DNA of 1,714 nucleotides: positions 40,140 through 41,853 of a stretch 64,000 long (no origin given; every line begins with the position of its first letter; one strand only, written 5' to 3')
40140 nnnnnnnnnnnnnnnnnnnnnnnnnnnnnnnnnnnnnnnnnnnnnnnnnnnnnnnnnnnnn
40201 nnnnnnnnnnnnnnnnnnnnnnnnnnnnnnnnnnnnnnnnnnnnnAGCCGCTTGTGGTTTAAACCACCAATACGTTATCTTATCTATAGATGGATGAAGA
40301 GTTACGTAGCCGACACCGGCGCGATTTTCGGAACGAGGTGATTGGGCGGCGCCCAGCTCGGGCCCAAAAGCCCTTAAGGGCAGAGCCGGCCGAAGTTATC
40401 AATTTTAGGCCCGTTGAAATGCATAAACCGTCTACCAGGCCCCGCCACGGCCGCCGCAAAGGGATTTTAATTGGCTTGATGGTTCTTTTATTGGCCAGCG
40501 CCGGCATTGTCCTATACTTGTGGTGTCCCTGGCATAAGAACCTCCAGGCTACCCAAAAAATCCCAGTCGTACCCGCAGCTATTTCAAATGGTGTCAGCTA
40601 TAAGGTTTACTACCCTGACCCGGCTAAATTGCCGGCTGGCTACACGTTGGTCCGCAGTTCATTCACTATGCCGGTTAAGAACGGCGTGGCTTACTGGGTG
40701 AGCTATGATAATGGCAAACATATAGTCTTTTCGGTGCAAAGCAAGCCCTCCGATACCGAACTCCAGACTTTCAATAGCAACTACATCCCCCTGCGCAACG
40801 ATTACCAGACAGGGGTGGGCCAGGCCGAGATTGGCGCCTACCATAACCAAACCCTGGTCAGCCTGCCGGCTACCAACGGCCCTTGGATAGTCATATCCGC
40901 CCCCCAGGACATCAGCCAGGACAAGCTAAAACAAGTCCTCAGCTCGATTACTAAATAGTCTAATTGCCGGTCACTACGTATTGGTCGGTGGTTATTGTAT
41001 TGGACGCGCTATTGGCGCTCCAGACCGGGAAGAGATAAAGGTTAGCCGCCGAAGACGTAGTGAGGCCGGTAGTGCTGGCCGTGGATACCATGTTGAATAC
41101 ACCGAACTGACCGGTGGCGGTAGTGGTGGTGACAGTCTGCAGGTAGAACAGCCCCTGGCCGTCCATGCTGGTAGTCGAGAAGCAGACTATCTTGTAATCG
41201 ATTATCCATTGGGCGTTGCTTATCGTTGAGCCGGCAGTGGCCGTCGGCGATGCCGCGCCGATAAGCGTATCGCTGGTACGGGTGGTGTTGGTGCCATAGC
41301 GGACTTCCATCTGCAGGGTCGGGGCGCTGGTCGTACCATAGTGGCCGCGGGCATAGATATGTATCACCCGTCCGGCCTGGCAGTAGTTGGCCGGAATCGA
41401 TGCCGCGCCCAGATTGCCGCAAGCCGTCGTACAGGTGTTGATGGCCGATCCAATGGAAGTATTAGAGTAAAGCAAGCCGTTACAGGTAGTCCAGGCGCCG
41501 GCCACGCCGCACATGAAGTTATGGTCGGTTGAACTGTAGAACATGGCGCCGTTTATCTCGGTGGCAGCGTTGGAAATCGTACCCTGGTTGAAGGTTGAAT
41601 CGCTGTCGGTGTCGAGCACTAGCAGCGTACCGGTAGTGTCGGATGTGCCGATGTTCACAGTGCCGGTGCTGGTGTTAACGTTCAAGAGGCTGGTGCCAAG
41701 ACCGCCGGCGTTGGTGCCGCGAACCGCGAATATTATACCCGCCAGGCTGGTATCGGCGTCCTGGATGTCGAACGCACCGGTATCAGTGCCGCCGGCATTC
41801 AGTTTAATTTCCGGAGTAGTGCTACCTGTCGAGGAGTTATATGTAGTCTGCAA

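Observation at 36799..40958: Three paralogous Arg/Pro-rich single-pass membrane proteins bracket a glycine-rich surface protein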

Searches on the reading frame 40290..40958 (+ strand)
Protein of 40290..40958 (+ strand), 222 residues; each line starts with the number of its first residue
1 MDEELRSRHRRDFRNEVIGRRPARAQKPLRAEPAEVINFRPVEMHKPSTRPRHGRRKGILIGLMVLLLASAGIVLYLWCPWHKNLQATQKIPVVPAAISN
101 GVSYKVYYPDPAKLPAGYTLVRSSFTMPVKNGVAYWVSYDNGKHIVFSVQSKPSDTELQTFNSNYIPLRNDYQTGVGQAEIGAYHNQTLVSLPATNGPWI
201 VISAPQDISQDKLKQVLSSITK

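Call 4: search_protein_families(library=pfam, proteins=[window:40290-40958:+], max_evalue=1)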
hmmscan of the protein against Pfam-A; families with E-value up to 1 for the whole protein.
window:40290-40958:+ (222 aa): 0 families

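Call 13: search_protein_families(library=ncbifam, proteins=[window:40290-40958:+], max_evalue=1)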
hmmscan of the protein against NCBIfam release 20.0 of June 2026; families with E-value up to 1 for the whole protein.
window:40290-40958:+ (222 aa): 0 families

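Call 23: find_related_loci(query=A3, collection=genome_contigs, flank=10000)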
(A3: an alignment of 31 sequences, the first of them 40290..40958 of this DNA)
Query A3 (222 aa) in genome_contigs; peptide patterns used: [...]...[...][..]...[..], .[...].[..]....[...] (x = any residue, [..] = any of these).
104 stretches matched a pattern; 9 encode a relative of the query (tblastn E <= 1e-3); 9 distinct loci.
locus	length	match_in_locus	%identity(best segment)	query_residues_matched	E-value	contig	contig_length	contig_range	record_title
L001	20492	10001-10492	55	53-222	9e-52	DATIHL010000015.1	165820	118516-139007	MAG TPA_asm: Candidatus Saccharimonadales bacterium isolate SMAG_U15637 k141_1185538, whole genome shotgun sequence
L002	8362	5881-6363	49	52-222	2e-48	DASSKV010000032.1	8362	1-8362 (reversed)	MAG TPA_asm: Candidatus Saccharimonadales bacterium isolate SMAG_U1152 k141_328926, whole genome shotgun sequence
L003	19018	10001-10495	49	52-220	4e-48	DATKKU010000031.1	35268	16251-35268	MAG TPA_asm: Candidatus Binatia bacterium isolate SMAG_U14666 k141_3322369, whole genome shotgun sequence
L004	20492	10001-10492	48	54-220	9e-44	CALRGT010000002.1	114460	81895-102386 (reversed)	MAG: uncultured Candidatus Saccharimonas sp. isolate MsH-01oct19-19 genome assembly, contig: MsH-01oct19-C218, whole gen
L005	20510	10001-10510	45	50-222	3e-42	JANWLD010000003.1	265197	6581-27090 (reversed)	MAG: Candidatus Saccharimonadales bacterium isolate CRAIB_MAG110 c_000000067927, whole genome shotgun sequence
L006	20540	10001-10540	44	42-220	4e-38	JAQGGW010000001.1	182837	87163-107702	MAG: Candidatus Saccharibacteria bacterium isolate RYN_417 scaffold_2654635, whole genome shotgun sequence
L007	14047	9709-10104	50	94-222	1e-37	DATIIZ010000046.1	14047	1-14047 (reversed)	MAG TPA_asm: Candidatus Babeliales bacterium isolate SMAG_U15678 k141_192549, whole genome shotgun sequence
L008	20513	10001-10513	38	43-222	1e-29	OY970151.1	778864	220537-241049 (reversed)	MAG: uncultured Candidatus Saccharibacteria bacterium isolate MFD00082.bin.2.65 genome assembly, chromosome: 1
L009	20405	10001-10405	40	94-222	3e-27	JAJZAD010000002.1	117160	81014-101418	MAG: bacterium isolate FK5.bin78 NODE_129_length_117160_cov_3.302428, whole genome shotgun sequence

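Call 25: predict_structure(alignment_id=A2)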
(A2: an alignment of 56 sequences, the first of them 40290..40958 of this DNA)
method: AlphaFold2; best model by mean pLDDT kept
length: 222 residues; sequences in the alignment: 56
mean_pLDDT: 83.5   pTM: 0.63
mean pLDDT of the five models: 83.5, 83.3, 83.3, 83.2, 82.8
residues with pLDDT >= 90: 137; 70-90: 19; 50-70: 54; < 50: 12
segments of 3 or more residues with pLDDT < 50: none
pLDDT, mean of each block of 10 residues (from residue 1): 57 56 55 52 52 66 92 86 65 94 97 97 94 97 97 96 94 98 97 97 98 98 94
secondary structure, 60 per line:
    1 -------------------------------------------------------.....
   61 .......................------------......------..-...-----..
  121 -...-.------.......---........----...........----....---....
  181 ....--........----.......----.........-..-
elements in order: H56-83 H96-101 E133-139 E143-150 H155-165 E170-173 E177-184 E187-194 E199-205 H210-218

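Call 28: fold_search(model_id=the predicted structure, library=pdb)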
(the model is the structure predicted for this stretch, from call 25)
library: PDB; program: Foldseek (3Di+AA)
matches with E <= 10: 1199; with E <= 0.001: 0
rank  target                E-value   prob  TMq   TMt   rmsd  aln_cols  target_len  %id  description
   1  2v43_C                4.1e-03  1.00  0.30  0.25   7.4       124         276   14  Crystal structure of RseB: a sensor for periplasmic stress response in E. coli (released 2007-08-28)
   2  2v43_B                4.5e-03  1.00  0.31  0.26   3.6       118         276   15  Crystal structure of RseB: a sensor for periplasmic stress response in E. coli (released 2007-08-28)
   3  1vr8                  4.5e-03  1.00  0.32  0.47   6.3       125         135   10  Crystal structure of GTP binding regulator (TM1622) from Thermotoga Maritima at 1.75 A resolution (released 2005-03-15)
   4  2v42_B                9.4e-03  0.99  0.30  0.24   4.7       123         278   15  Crystal structure of RseB: a sensor for periplasmic stress response in E. coli (released 2007-08-28)
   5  2v42_A                1.7e-02  0.99  0.30  0.24   5.1       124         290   14  Crystal structure of RseB: a sensor for periplasmic stress response in E. coli (released 2007-08-28)
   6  1yem_A                2.0e-02  0.25  0.12  0.16  16.3       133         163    9  Conserved hypothetical protein Pfu-838710-001 from Pyrococcus furiosus (released 2005-01-11)
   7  3m4w_D                5.2e-02  0.96  0.27  0.23   5.3       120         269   15  Structural basis for the negative regulation of bacterial stress response by RseB (released 2010-05-05)
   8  3hlz_B                5.2e-02  0.90  0.29  0.25   5.6       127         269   10  Crystal structure of BT_1490 (NP_810393.1) from BACTEROIDES THETAIOTAOMICRON VPI-5482 at 1.50 A resolution (released 2009-06-16)
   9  5zxa                  5.8e-02  0.93  0.30  0.38   7.0       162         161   10  Crystal structure of fibronectin-binding protein Apa mutant from Mycobacterium tuberculosis (released 2019-05-29)
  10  2dc4_A                6.5e-02  0.13  0.12  0.15  17.3       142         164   10  Structure of PH1012 protein from Pyrococcus Horikoshii OT3 (released 2006-06-28)
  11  1yem_B                7.3e-02  0.13  0.12  0.15  17.7       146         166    9  Conserved hypothetical protein Pfu-838710-001 from Pyrococcus furiosus (released 2005-01-11)
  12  7nsa                  9.6e-02  0.13  0.12  0.15  17.9       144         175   10  Triphosphate tunnel metalloenzyme from Sulfolobus acidocaldarius in complex with pyrophosphate and calcium (released 2021-06-02)
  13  3uid_A                1.3e-01  0.12  0.15  0.18  10.4       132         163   14  Crystal Structure of Protein Ms6760 from Mycobacterium smegmatis (released 2011-11-23)
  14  7dru_A                2.1e-01  0.15  0.16  0.23  14.5       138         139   11  Crystal Structure of the Dog Lipocalin Allergen Can f 1 (released 2021-11-10)
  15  1z94_A                2.2e-01  0.14  0.17  0.24   8.9       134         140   13  X-Ray Crystal Structure of Protein CV1439 from Chromobacterium violaceum. Northeast Structural Genomics Consortium Tar (released 2005-05-10)
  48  2v43_A                4.8e-01  0.77  0.27  0.24   3.9       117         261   13  Crystal structure of RseB: a sensor for periplasmic stress response in E. coli (released 2007-08-28)
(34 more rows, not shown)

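Call 29: search_solved_structures(query=A3, max_evalue=10, show_alignments=2)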
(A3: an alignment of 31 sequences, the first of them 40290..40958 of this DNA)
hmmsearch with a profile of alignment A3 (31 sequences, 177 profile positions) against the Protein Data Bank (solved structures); distinct sequences matched with E-value up to 10: 0.

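Call 30: search_protein_families(library=pfam, alignment_id=A2, max_evalue=1)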
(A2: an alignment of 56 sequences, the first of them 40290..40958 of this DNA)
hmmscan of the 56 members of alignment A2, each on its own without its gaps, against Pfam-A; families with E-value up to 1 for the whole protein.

A. member 1, window:40290-40958:+ (222 aa): 0 families

B. families by the number of members that match (of 56 scanned): 26 families (the first 25 are shown)
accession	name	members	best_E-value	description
PF14030.11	DUF4245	12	0.0028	Protein of unknown function (DUF4245)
PF14285.11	DUF4367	4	0.0047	Domain of unknown function (DUF4367)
PF19779.4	DUF6264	3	0.067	Family of unknown function (DUF6264)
PF06365.17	CD34_antigen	1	0.022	CD34/Podocalyxin family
PF23539.1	DUF7134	1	0.033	Domain of unknown function (DUF7134)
PF10814.13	CwsA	1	0.044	Cell wall synthesis protein CwsA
PF13194.11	DUF4010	1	0.047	Domain of unknown function (DUF4010)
PF01917.21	Arch_flagellin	1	0.051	Archaebacterial flagellin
PF19770.4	DUF6256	1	0.081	Family of unknown function (DUF6256)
PF21813.2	DUF6882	1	0.093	Family of unknown function (DUF6882)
PF03168.19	LEA_2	1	0.11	Late embryogenesis abundant protein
PF14927.11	Neurensin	1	0.11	Neurensin/Transmembrane protein 74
PF09850.14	DotU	1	0.12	Type VI secretion system protein DotU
PF07760.16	DUF1616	1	0.12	Protein of unknown function (DUF1616)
PF14155.11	DUF4307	1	0.14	Domain of unknown function (DUF4307)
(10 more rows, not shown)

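Call 31: search_protein_representatives(alignment_id=A2)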
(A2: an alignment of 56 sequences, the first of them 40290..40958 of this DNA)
Query: 56 sequences, 226 profile positions. Proteins with E-value up to 0.001 (for the whole library): 1762; up to 1e-10: 1269; up to 1e-30: 211. The best 150 are listed.
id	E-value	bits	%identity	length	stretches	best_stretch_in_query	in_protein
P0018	2.7e-77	276.0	-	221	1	7-224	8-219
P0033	2.5e-70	253.2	-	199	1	1-223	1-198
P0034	5.6e-70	252.1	-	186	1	55-224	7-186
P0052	1.7e-69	250.5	-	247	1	12-224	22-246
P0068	6.7e-67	242.0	-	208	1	45-224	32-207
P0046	1.6e-66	240.7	-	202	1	58-223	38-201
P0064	3.2e-63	230.0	-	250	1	56-224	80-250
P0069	9.0e-63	228.5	-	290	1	22-224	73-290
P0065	2.4e-61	223.8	-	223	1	39-224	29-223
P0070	3.9e-60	219.9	-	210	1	38-223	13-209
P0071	2.5e-59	217.2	-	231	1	1-224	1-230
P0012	3.5e-59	216.7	-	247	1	1-225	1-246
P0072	9.6e-59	215.3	-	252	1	25-224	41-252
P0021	8.1e-58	212.3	-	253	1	1-225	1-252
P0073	1.3e-57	211.6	-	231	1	1-224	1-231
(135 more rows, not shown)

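Call 43: find_related_loci(query=A3, collection=metagenome_contigs, flank=8000)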
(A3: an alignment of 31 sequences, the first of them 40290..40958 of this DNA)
Query A3 (222 aa) in metagenome_contigs; peptide patterns used: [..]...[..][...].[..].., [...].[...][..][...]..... (x = any residue, [..] = any of these).
123 stretches matched a pattern; 26 encode a relative of the query (tblastn E <= 1e-3); 26 distinct loci.
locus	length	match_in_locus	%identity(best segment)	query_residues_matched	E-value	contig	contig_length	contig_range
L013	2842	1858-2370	61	50-222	2e-60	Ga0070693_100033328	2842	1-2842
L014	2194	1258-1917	50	1-220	3e-58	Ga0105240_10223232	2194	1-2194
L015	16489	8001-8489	58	50-222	2e-56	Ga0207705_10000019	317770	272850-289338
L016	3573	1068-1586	55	52-220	1e-55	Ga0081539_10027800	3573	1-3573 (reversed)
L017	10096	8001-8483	58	52-222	4e-54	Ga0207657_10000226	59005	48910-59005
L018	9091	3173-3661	55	65-222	1e-51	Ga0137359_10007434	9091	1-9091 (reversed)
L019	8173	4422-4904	54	59-220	4e-50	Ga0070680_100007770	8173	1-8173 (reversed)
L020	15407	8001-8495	49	52-220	4e-48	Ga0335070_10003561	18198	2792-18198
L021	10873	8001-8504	53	48-210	8e-48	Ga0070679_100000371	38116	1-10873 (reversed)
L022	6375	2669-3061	54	92-222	6e-44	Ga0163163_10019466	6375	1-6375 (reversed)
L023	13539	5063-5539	48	59-220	1e-42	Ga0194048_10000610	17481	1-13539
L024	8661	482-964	48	56-220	1e-41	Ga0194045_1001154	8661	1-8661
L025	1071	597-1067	51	49-210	5e-42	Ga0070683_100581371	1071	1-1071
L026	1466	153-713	38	9-222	7e-37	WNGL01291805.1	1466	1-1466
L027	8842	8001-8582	36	4-220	2e-33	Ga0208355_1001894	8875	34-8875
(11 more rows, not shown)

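Call 72: fold_search(model_id=the predicted structure, library=viral)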
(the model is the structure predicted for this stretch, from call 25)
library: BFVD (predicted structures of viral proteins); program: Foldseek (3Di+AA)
matches with E <= 10: 879; with E <= 0.001: 0
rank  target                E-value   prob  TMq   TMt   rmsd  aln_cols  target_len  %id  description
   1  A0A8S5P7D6            5.9e-03  0.97  0.22  0.36  14.5       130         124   13  Lipoprotein [Siphoviridae sp. ctmYS12]
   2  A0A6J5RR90            7.0e-03  0.98  0.32  0.36  11.1       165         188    8  Lipoprotein [uncultured Caudovirales phage]
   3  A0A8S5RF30            1.0e-02  0.99  0.34  0.33  20.0       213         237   13  Uncharacterized protein [virus sp. ctyMK1]
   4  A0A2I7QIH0            2.2e-02  0.97  0.25  0.43   6.8       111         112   10  (no name in the UniProt tables at hand)
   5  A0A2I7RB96            5.4e-02  0.54  0.12  0.05   9.6        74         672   12  TMhelix containing protein [Vibrio phage 1.152.O._10N.222.46.E1]
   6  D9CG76                6.4e-02  0.51  0.21  0.25  11.9       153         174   10  (no name in the UniProt tables at hand)
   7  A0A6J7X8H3            6.8e-02  0.12  0.11  0.11  16.8       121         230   12  Uncharacterized protein [uncultured Caudovirales phage]
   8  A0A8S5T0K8            7.2e-02  0.57  0.22  0.29  16.7       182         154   13  Uncharacterized protein [Siphoviridae sp. ctPyh10]
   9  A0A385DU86            7.2e-02  0.47  0.17  0.14  27.1       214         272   11  Uncharacterized protein [Gordonia phage TillyBobJoe]
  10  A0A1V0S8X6            7.2e-02  0.28  0.15  0.14  30.6       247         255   10  Uncharacterized protein [Catovirus CTV1]
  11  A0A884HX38            7.6e-02  0.82  0.23  0.37   5.4       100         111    8  (no name in the UniProt tables at hand)
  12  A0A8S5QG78            9.4e-02  0.51  0.23  0.25  14.5       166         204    9  Transcriptional regulator [Siphoviridae sp. ctr8v12]
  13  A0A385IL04            1.1e-01  0.44  0.18  0.27  12.9       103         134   16  (no name in the UniProt tables at hand)
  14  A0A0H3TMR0            1.2e-01  0.16  0.16  0.20  16.2       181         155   11  (no name in the UniProt tables at hand)
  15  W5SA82                1.3e-01  0.33  0.17  0.30  10.5       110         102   14  Uncharacterized protein [Pithovirus sibericum]
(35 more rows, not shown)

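Call 73: search_protein_families(library=phrogs, proteins=[window:40290-40958:+], max_evalue=0.01)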
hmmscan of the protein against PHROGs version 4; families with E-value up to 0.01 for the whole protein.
window:40290-40958:+ (222 aa): 0 families

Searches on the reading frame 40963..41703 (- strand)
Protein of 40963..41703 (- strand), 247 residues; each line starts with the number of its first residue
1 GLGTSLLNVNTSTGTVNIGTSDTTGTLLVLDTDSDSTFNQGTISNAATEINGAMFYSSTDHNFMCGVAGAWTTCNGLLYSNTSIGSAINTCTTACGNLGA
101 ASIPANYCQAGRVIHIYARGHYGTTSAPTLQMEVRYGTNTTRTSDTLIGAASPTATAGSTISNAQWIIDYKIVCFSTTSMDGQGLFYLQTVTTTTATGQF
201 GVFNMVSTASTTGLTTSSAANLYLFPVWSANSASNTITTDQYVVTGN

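Call 49: find_homologous_proteins(query=window:40963-41703:-, max_evalue=0.001)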
Query window:40963-41703:- (247 aa): 14 proteins with E <= 0.001 among 3561 candidates.
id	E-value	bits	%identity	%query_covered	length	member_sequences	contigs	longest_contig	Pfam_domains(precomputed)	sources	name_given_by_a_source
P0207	4.2e-110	385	74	100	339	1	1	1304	-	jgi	jgi:hypothetical protein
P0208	1.0e-71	259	59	92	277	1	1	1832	-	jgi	jgi:hypothetical protein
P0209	9.5e-64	233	47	99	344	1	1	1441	-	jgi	jgi:hypothetical protein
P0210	1.2e-63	233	50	99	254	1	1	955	-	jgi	jgi:hypothetical protein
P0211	7.2e-63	230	62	78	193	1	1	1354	-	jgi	jgi:hypothetical protein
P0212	9.9e-54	200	53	78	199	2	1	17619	-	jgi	jgi:hypothetical protein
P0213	2.6e-53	199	49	99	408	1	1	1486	-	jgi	jgi:hypothetical protein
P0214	7.8e-45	171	45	98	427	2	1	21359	-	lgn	-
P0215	1.2e-41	161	46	79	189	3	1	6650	-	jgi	jgi:uncharacterized lipoprotein NlpE involved in copper resistance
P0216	2.6e-40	157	41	97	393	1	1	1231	-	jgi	jgi:hypothetical protein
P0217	2.8e-40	156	52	68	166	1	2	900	-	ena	-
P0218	4.7e-37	146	47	77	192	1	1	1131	-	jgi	jgi:hypothetical protein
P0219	9.3e-31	125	46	69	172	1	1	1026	-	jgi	jgi:hypothetical protein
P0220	3.8e-17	81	32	95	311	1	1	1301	-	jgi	jgi:hypothetical protein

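Call 55: predict_structure(alignment_id=A4)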
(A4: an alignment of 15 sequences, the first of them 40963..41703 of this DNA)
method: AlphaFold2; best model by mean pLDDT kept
length: 247 residues; sequences in the alignment: 15
mean_pLDDT: 77.0   pTM: 0.67
mean pLDDT of the five models: 77.0, 75.4, 74.5, 73.8, 73.3
residues with pLDDT >= 90: 68; 70-90: 94; 50-70: 78; < 50: 7
segments of 3 or more residues with pLDDT < 50: 1-4
pLDDT, mean of each block of 10 residues (from residue 1): 51 62 55 51 58 65 66 69 82 86 85 92 86 91 87 85 91 89 92 63 84 72 90 86 89
secondary structure, 60 per line:
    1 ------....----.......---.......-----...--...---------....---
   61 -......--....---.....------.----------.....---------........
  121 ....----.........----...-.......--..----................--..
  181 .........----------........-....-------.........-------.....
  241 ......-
elements in order: E7-10 E15-21 E25-31 E37-39 E42-44 E54-57 E62-67 E70-73 E77-81 E99-103 E113-124 E129-137 E146-152 E161-176 E179-189 E200-207 E220-228 E236-246

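Call 58: fold_search(model_id=the predicted structure, library=pdb)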
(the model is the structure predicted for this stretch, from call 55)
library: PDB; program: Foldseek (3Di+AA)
matches with E <= 10: 938; with E <= 0.001: 1
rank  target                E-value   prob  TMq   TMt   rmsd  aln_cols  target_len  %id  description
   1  5ly8                  5.0e-04  1.00  0.31  0.33   7.9       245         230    9  Structure of the CBM2 module of Lactobacillus casei BL23 phage J-1 evolved Dit. (released 2017-03-22)
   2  1dhk_B                1.6e-03  0.98  0.31  0.38  12.2       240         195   11  STRUCTURE OF PORCINE PANCREATIC ALPHA-AMYLASE (released 1997-12-24)
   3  4d69_B                2.8e-03  1.00  0.40  0.42   6.4       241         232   10  SOYBEAN AGGLUTININ FROM GLYCINE MAX IN COMPLEX WITH THE ANTIGEN Tn (released 2014-11-19)
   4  9vbw_A                4.4e-03  0.89  0.30  0.31  13.3       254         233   10  Lectin FRIL from Lablab purpureus complexed to Lewis X tetrasaccharide (released 2026-03-18)
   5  3n35                  4.6e-03  0.90  0.30  0.31  13.6       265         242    6  Erythrina corallodendron lectin mutant (Y106G) with N-Acetylgalactosamine (released 2011-03-30)
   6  1viw_B                4.9e-03  0.92  0.29  0.34  13.7       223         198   10  TENEBRIO MOLITOR ALPHA-AMYLASE-INHIBITOR COMPLEX (released 1999-07-22)
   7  1gnz                  5.7e-03  0.97  0.33  0.34   9.7       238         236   10  LECTIN I-B4 FROM GRIFFONIA SIMPLICIFOLIA (GS I-B4)METAL FREE FORM (released 2001-11-29)
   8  6z5h_BBB              5.7e-03  0.87  0.24  0.13  11.3       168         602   13  Crystal structure of Aeromonas exotoxin A (released 2020-06-24)
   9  2sba_A                6.6e-03  0.97  0.35  0.36   7.4       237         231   10  SOYBEAN AGGLUTININ COMPLEXED WITH 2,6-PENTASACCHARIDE (released 1998-12-09)
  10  9vbw_L                6.6e-03  0.72  0.28  0.29  14.7       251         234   10  Lectin FRIL from Lablab purpureus complexed to Lewis X tetrasaccharide (released 2026-03-18)
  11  9vbx_A                7.0e-03  0.87  0.32  0.34  11.7       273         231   12  Lectin FRIL from Lablab purpureus complexed to Lewis X tetrasaccharide (released 2026-03-18)
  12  1uzy_A                7.0e-03  0.82  0.28  0.29  13.6       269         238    8  Erythrina crystagalli lectin (released 2004-06-22)
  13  1uzz_C                8.2e-03  0.96  0.33  0.34   8.7       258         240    7  Erythrina cristagalli bound to N-linked oligosaccharide and lactose (released 2004-06-22)
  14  4xxa_B                8.2e-03  0.93  0.32  0.33   9.0       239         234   10  Crystal structure of a recombinant Vatairea macrocarpa seed lectin (released 2016-01-27)
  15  4jdo_E                8.6e-03  0.77  0.28  0.31  17.5       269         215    8  Secreted chlamydial protein pgp3, coiled-coil deletion (released 2013-06-05)
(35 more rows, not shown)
